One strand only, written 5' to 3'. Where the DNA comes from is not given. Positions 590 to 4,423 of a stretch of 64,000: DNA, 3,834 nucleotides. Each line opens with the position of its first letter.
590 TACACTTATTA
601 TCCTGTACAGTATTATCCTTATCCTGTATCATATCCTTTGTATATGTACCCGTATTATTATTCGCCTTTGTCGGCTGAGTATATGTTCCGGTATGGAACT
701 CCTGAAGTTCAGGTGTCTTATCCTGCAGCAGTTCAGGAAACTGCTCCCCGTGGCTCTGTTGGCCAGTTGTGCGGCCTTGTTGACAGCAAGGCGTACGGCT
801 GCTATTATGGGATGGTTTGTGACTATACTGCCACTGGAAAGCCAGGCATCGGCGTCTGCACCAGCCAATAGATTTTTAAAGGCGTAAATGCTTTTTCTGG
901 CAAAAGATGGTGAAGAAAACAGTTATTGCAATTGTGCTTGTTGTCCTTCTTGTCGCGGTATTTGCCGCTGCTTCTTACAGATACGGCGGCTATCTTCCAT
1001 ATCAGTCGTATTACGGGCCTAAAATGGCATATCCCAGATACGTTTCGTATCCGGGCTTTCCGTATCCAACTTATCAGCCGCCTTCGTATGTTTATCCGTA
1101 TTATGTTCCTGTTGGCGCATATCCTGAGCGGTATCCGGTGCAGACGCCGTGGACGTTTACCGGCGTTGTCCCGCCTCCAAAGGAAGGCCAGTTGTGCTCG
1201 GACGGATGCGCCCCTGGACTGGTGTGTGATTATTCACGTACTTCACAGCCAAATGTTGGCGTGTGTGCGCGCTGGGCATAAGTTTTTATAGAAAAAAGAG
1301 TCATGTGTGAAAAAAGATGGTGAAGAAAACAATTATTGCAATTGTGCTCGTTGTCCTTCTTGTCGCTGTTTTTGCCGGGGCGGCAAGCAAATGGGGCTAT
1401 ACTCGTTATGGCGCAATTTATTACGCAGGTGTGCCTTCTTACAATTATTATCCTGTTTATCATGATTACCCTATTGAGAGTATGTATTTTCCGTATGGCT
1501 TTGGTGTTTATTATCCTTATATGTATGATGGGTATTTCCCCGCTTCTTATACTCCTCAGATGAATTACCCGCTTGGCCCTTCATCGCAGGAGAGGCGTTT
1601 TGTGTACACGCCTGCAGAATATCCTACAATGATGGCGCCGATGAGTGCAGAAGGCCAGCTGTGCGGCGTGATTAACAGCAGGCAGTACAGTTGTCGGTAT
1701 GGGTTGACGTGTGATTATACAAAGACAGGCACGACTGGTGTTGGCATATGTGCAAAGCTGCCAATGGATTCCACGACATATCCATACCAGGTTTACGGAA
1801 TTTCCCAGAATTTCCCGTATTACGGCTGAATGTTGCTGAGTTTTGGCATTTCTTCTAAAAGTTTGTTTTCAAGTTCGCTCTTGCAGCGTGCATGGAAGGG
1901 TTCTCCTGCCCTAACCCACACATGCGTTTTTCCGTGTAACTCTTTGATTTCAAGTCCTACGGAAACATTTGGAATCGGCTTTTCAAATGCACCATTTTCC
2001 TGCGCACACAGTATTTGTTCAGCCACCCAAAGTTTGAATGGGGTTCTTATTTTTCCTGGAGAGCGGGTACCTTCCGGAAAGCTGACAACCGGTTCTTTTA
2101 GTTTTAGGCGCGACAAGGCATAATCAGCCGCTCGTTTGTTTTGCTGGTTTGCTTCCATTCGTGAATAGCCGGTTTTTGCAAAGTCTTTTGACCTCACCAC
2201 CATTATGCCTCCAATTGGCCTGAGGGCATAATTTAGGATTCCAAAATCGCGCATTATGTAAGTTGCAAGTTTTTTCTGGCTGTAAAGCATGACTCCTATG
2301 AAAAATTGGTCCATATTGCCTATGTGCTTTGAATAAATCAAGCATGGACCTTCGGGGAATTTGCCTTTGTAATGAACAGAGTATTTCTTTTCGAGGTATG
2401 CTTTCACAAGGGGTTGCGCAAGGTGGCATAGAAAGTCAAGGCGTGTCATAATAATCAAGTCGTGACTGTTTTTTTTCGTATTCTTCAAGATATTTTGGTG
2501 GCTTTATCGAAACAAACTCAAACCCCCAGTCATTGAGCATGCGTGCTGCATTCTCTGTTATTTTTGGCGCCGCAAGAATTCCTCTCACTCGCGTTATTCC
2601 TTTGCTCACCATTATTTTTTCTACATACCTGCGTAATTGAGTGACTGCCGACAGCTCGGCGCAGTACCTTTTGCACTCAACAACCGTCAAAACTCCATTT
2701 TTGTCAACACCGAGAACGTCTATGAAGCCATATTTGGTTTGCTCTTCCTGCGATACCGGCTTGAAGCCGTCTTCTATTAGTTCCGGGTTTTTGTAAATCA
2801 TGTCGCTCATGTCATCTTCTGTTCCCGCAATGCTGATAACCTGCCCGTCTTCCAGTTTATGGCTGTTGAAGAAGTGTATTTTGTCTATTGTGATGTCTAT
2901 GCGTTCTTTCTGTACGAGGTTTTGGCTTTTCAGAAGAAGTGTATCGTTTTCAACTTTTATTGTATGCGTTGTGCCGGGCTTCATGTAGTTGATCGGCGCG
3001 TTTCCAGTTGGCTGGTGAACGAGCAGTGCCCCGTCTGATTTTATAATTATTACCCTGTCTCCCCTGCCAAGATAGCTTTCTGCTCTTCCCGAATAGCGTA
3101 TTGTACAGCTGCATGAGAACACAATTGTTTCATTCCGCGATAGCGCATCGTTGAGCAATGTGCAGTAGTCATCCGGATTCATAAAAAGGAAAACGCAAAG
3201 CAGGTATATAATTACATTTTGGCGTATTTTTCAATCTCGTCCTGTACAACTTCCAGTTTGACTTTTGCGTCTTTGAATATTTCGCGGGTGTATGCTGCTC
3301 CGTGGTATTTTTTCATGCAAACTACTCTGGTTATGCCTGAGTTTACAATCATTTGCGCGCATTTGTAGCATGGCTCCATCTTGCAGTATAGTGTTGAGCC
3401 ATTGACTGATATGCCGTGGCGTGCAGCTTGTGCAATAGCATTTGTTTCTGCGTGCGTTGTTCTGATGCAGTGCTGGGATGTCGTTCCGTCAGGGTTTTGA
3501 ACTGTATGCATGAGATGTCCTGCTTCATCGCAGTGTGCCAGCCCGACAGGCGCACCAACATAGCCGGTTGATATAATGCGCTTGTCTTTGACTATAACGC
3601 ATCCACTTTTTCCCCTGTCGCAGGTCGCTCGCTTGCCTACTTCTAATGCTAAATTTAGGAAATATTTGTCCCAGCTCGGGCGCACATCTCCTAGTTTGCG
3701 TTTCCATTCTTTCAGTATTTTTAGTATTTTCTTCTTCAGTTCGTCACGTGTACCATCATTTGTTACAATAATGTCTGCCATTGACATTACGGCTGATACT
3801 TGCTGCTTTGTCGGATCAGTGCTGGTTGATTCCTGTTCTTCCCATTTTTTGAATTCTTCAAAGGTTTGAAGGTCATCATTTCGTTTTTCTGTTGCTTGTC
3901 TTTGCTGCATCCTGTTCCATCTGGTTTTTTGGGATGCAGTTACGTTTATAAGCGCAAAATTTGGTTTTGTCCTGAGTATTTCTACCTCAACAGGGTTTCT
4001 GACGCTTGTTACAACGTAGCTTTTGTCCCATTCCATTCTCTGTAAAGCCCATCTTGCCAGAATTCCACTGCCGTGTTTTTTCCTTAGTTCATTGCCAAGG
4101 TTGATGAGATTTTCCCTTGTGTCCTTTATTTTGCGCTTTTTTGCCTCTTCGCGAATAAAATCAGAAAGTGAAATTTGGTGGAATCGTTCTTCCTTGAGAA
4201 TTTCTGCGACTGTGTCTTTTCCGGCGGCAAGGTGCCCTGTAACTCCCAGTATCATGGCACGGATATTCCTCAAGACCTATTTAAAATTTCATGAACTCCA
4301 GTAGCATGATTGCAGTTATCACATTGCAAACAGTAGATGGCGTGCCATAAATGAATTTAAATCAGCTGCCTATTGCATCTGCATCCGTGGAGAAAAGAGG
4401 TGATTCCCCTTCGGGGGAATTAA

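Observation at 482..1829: Three tandem secreted Tyr/Pro-rich proteins capped by a 4-Cys module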

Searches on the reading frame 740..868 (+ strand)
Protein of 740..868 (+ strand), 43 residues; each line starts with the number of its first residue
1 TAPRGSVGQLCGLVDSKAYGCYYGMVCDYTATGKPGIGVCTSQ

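Call 52: predict_structure(alignment_id=A3)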
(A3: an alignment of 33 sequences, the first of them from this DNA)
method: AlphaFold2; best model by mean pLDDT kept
length: 43 residues; sequences in the alignment: 33
mean_pLDDT: 89.4   pTM: 0.62
mean pLDDT of the five models: 89.4, 87.8, 87.7, 87.2, 86.4
residues with pLDDT >= 90: 24; 70-90: 18; 50-70: 1; < 50: 0
segments of 3 or more residues with pLDDT < 50: none
pLDDT, mean of each block of 10 residues (from residue 1): 85 90 92 91 87
secondary structure, 60 per line:
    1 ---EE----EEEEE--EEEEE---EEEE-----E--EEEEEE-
elements in order: E10-14 E17-21 E25-28 E37-42

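Call 55: fold_search(model_id=the predicted structure, library=pdb)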
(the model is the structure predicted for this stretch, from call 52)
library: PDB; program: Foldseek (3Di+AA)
matches with E <= 10: 32; with E <= 0.001: 0
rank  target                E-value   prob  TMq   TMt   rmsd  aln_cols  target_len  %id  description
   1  1lpa_A                1.6e-01  0.94  0.60  0.32   5.4        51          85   14  INTERFACIAL ACTIVATION OF THE LIPASE-PROCOLIPASE COMPLEX BY MIXED MICELLES REVEALED BY X-RAY CRYSTALLOGRAPHY (released 1994-11-01)
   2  3zxc_B                2.2e-01  0.95  0.62  0.39   3.2        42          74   24  E69 deletion mutant single insulin-like growth factor binding domain protein (SIBD-1) from Cupiennius salei (released 2012-06-06)
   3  1eth_B                2.2e-01  0.90  0.61  0.32   5.6        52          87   13  TRIACYLGLYCEROL LIPASE/COLIPASE COMPLEX (released 1996-12-07)
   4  3q8j                  4.2e-01  0.85  0.57  0.65   2.8        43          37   23  Crystal Structure of Asteropsin A from Marine Sponge Asteropus sp. (released 2012-04-18)
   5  8ivd_C                5.5e-01  0.90  0.66  0.28   3.3        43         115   30  COMPLEX STRUCTURE OF CD93-IGFBP7 (released 2024-01-17)
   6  1imt_MODEL_1_A        6.6e-01  0.80  0.62  0.37   4.1        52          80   19  MAMBA INTESTINAL TOXIN 1, NMR, 39 STRUCTURES (released 1999-04-20)
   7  8ivd_D                8.1e-01  0.89  0.61  0.26   2.3        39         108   26  COMPLEX STRUCTURE OF CD93-IGFBP7 (released 2024-01-17)
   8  1h59_B                8.1e-01  0.51  0.57  0.55   3.3        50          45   28  Complex of IGFBP-5 with IGF-I (released 2002-05-16)
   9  3zxc_A                1.2e+00  0.82  0.68  0.43   3.2        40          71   22  E69 deletion mutant single insulin-like growth factor binding domain protein (SIBD-1) from Cupiennius salei (released 2012-06-06)
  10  2n2g_MODEL_1_A        1.5e+00  0.54  0.54  0.68   3.4        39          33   18  SOLUTION NMR STRUCTURE of ASTEROPSIN F FROM MARINE SPONGE ASTEROPUS (released 2016-06-08)
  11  1pcn                  1.6e+00  0.16  0.47  0.24   6.6        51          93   22  SOLUTION STRUCTURE OF PORCINE PANCREATIC PROCOLIPASE AS DETERMINED FROM 1H HOMONUCLEAR TWO-AND THREE-DIMENSIONAL NMR (released 1994-12-20)
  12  2lzx_MODEL_1_A        2.2e+00  0.23  0.50  0.56   3.4        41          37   22  Solution NMR structure of Asteropsin B from a marine sponge Asteropus sp. (released 2013-10-23)
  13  2m3j_MODEL_1_A        2.3e+00  0.33  0.51  0.63   3.5        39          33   18  Solution Structure of Marine Sponge-Derived Asteropsin E Which is Highly Resistant to Gastrointestinal Proteas (released 2014-03-12)
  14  2lzy_MODEL_1_A        2.3e+00  0.33  0.54  0.64   3.4        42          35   14  Solution NMR structure of asteropsin c from a marine sponge asteropus sp. (released 2013-10-23)
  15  1dkc_MODEL_1_A        2.5e+00  0.10  0.38  0.40   4.4        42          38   19  SOLUTION STRUCTURE OF PAFP-S, AN ANTIFUNGAL PEPTIDE FROM THE SEEDS OF PHYTOLACCA AMERICANA (released 2000-12-13)
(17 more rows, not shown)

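Call 77: fold_search(model_id=the predicted structure, library=viral)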
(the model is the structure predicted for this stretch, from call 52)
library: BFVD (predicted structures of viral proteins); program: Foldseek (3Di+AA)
matches with E <= 10: 22; with E <= 0.001: 0
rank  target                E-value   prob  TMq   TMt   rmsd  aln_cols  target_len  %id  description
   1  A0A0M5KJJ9            9.9e-02  1.00  0.64  0.11   2.2        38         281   26  (no name in the UniProt tables at hand)
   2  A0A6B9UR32            1.4e-01  1.00  0.69  0.15   2.0        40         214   25  (no name in the UniProt tables at hand)
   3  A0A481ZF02            2.3e+00  0.51  0.54  0.05   2.7        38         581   26  Transmembrane protein [Pithovirus LCPAC404]
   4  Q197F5                2.8e+00  0.21  0.56  0.14   4.5        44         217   18  Uncharacterized protein 005L [Invertebrate iridescent virus 3]
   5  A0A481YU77            2.8e+00  0.15  0.48  0.10   4.9        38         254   21  Uncharacterized protein [Marseillevirus LCMAC102]
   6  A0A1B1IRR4            3.9e+00  0.06  0.35  0.19   5.5        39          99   18  (no name in the UniProt tables at hand)
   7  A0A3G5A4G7            5.1e+00  0.09  0.47  0.33   4.7        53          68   13  Uncharacterized protein (Fragment) [Harvfovirus sp.]
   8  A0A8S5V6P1            5.1e+00  0.03  0.31  0.14  10.0        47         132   15  Head decoration protein, Viral protein.95A [Myoviridae sp. ctRci5]
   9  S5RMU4                5.4e+00  0.08  0.44  0.11   5.0        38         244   18  D6/D11 helicase [Giant Blood Marseillevirus]
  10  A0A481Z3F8            5.8e+00  0.21  0.53  0.07   4.1        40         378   20  Transmembrane protein [Pithovirus LCPAC103]
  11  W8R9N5                6.6e+00  0.18  0.63  0.12   3.7        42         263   28  Uncharacterized protein [Chloriridovirus anopheles1]
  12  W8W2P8                6.6e+00  0.13  0.57  0.11   4.6        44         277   14  Uncharacterized protein [Invertebrate iridescent virus 22]
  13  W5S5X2                6.6e+00  0.08  0.47  0.06   5.0        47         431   23  EGF-like domain protein [Pithovirus sibericum]
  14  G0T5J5                7.5e+00  0.08  0.46  0.38   3.5        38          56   21  Uncharacterized protein [Wiseana iridescent virus]
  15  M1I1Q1                7.5e+00  0.06  0.36  0.04   6.3        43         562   26  (no name in the UniProt tables at hand)
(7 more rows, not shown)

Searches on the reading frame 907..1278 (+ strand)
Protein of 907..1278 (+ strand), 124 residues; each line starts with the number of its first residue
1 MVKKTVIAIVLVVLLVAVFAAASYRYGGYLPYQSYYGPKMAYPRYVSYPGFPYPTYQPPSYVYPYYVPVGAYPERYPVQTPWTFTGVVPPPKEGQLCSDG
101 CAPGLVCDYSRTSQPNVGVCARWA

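Call 5: search_protein_families(library=pfam, proteins=[window:907-1278:+], max_evalue=1)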
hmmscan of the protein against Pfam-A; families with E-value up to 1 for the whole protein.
window:907-1278:+ (124 aa): 3 families
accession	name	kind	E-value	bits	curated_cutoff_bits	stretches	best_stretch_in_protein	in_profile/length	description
PF11752.14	DUF3309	-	0.019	15.5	22.3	1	5-31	3-30/50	Protein of unknown function (DUF3309)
PF11337.13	DUF3139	-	0.17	12.9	27.3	1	7-40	4-38/83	Protein of unknown function (DUF3139)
PF06097.16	DUF945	-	0.4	10.1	26.8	1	3-27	2-26/460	Bacterial protein of unknown function (DUF945)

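Call 6: search_protein_families(library=ncbifam, proteins=[window:907-1278:+], max_evalue=1)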
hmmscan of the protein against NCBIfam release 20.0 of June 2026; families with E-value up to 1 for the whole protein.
window:907-1278:+ (124 aa): 1 family
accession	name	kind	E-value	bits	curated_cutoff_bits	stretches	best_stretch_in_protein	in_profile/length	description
NF007487.1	PRK10081.1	equivalog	0.24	11.1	94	1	1-21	1-21/48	lipoprotein toxin entericidin B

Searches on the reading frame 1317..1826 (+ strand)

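Call 5: search_protein_families(library=pfam, proteins=[window:1317-1826:+], max_evalue=1)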
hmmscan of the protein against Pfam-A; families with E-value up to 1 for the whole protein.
window:1317-1826:+ (170 aa): 3 families
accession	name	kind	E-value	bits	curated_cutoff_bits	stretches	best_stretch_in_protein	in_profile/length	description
PF11752.14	DUF3309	-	0.011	16.3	22.3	1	5-38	3-32/50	Protein of unknown function (DUF3309)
PF25585.1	zf-CCCH_DUS3L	-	0.025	15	30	1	114-134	3-22/32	DUS3L CCCH zinc finger domain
PF08313.17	SCA7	-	0.13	12.6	23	1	115-133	20-38/68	SCA7, zinc-binding domain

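Call 6: search_protein_families(library=ncbifam, proteins=[window:1317-1826:+], max_evalue=1)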
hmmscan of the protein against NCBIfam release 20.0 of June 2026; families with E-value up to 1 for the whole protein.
window:1317-1826:+ (170 aa): 1 family
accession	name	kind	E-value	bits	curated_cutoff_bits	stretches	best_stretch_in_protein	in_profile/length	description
NF007487.1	PRK10081.1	equivalog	0.26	11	94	1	1-19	1-19/48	lipoprotein toxin entericidin B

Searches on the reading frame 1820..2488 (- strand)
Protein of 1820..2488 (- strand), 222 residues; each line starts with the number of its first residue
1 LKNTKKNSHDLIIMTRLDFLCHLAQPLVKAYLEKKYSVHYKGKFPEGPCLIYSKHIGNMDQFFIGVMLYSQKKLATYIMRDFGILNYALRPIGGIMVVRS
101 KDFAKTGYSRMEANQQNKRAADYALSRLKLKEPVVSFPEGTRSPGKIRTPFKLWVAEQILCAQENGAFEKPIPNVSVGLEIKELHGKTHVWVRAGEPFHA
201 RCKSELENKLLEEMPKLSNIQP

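Call 5: search_protein_families(library=pfam, proteins=[window:1820-2488:-], max_evalue=1)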
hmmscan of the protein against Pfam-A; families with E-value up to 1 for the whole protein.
window:1820-2488:- (222 aa): 1 family
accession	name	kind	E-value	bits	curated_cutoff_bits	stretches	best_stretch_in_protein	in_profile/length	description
PF01553.26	Acyltransferase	-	4.3e-10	40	23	1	38-152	4-112/132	Acyltransferase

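Call 68: search_protein_families(library=ncbifam, proteins=[window:1820-2488:-], max_evalue=1)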
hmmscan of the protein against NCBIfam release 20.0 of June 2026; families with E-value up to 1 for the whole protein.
window:1820-2488:- (222 aa): 2 families
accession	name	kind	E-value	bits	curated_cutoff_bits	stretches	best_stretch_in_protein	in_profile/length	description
TIGR00530.1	AGP_acyltrn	subfamily_domain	6.1e-05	22.8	102.95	1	43-152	11-110/130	1-acylglycerol-3-phosphate O-acyltransferase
NF052553.1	LyOrLpactfOlsABRUA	equivalog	0.24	10.5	300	1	111-152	116-157/263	lyso-ornithine lipid O-acyltransferase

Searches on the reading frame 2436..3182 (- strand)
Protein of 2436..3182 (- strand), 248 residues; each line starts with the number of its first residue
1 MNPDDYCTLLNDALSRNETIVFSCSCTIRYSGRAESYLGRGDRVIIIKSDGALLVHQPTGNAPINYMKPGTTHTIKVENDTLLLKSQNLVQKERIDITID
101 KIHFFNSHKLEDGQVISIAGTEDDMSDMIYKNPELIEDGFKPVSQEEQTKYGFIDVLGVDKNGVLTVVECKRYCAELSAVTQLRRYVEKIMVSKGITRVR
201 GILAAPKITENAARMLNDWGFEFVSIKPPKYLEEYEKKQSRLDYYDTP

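Call 5: search_protein_families(library=pfam, proteins=[window:2436-3182:-], max_evalue=1)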
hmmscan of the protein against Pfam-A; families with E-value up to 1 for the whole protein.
window:2436-3182:- (248 aa): 2 families
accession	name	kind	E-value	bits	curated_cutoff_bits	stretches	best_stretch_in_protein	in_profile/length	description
PF01939.22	NucS_C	-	3.3e-35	121.2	24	1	122-234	2-114/124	Endonuclease NucS C-terminal domain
PF21003.3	NucS_N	-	7.6e-21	74.4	23.9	1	21-112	6-97/100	Endonuclease NucS N-terminal PH-like domain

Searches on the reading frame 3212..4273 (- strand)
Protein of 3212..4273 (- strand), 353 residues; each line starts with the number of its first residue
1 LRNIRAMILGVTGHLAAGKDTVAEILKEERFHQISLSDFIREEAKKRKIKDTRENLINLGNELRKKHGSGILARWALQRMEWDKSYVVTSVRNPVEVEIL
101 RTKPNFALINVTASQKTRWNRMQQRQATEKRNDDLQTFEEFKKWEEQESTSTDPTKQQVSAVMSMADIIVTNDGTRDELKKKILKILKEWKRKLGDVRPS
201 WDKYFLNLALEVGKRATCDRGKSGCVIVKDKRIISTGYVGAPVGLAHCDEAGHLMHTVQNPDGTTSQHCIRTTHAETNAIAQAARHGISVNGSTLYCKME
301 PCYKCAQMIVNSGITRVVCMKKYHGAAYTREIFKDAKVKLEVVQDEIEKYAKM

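Call 5: search_protein_families(library=pfam, proteins=[window:3212-4273:-], max_evalue=1)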
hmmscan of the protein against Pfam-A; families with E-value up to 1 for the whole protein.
window:3212-4273:- (353 aa): 13 families
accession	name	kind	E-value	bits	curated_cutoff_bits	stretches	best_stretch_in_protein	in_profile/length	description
PF00383.29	dCMP_cyt_deam_1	-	4.9e-25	87.8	25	1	200-320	2-101/102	Cytidine and deoxycytidylate deaminase zinc-binding region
PF14437.12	MafB19-deam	-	2.1e-18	67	27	1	200-326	2-106/142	MafB19-like deaminase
PF13238.12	AAA_18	-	6.6e-09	36.7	29.4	1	10-133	2-119/128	AAA domain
PF13207.12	AAA_17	-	5.7e-07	30.3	27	1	16-134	5-130/136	AAA domain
PF14440.12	XOO_2897-deam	-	0.0094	16.5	27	1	270-314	26-74/101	Xanthomonas XOO_2897-like deaminase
PF18750.7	SNAD4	-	0.01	16.3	27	1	253-311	7-73/130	Secreted Novel AID/APOBEC-like Deaminase 4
PF01121.26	CoaE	-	0.011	15.8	27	1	7-78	1-69/180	Dephospho-CoA kinase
PF14439.12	Bd3614-deam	-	0.013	15.9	38.5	1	271-316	33-81/113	Bd3614-like deaminase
PF18771.7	APOBEC3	-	0.028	15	27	1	250-311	4-72/137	APOBEC3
PF07813.17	LTXXQ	-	0.043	15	24.3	1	108-188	12-89/100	LTXXQ motif family protein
PF19079.5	CFSR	-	0.19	12.4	27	1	257-271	22-36/49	Collagen-flanked surface repeat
PF24466.1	DUF7578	-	0.2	11.7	27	1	31-55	2-26/65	Domain of unknown function (DUF7578)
PF18785.7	Inv-AAD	-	0.39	11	26.5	0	231-307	10-68/129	Invertebrate-AID/APOBEC-deaminase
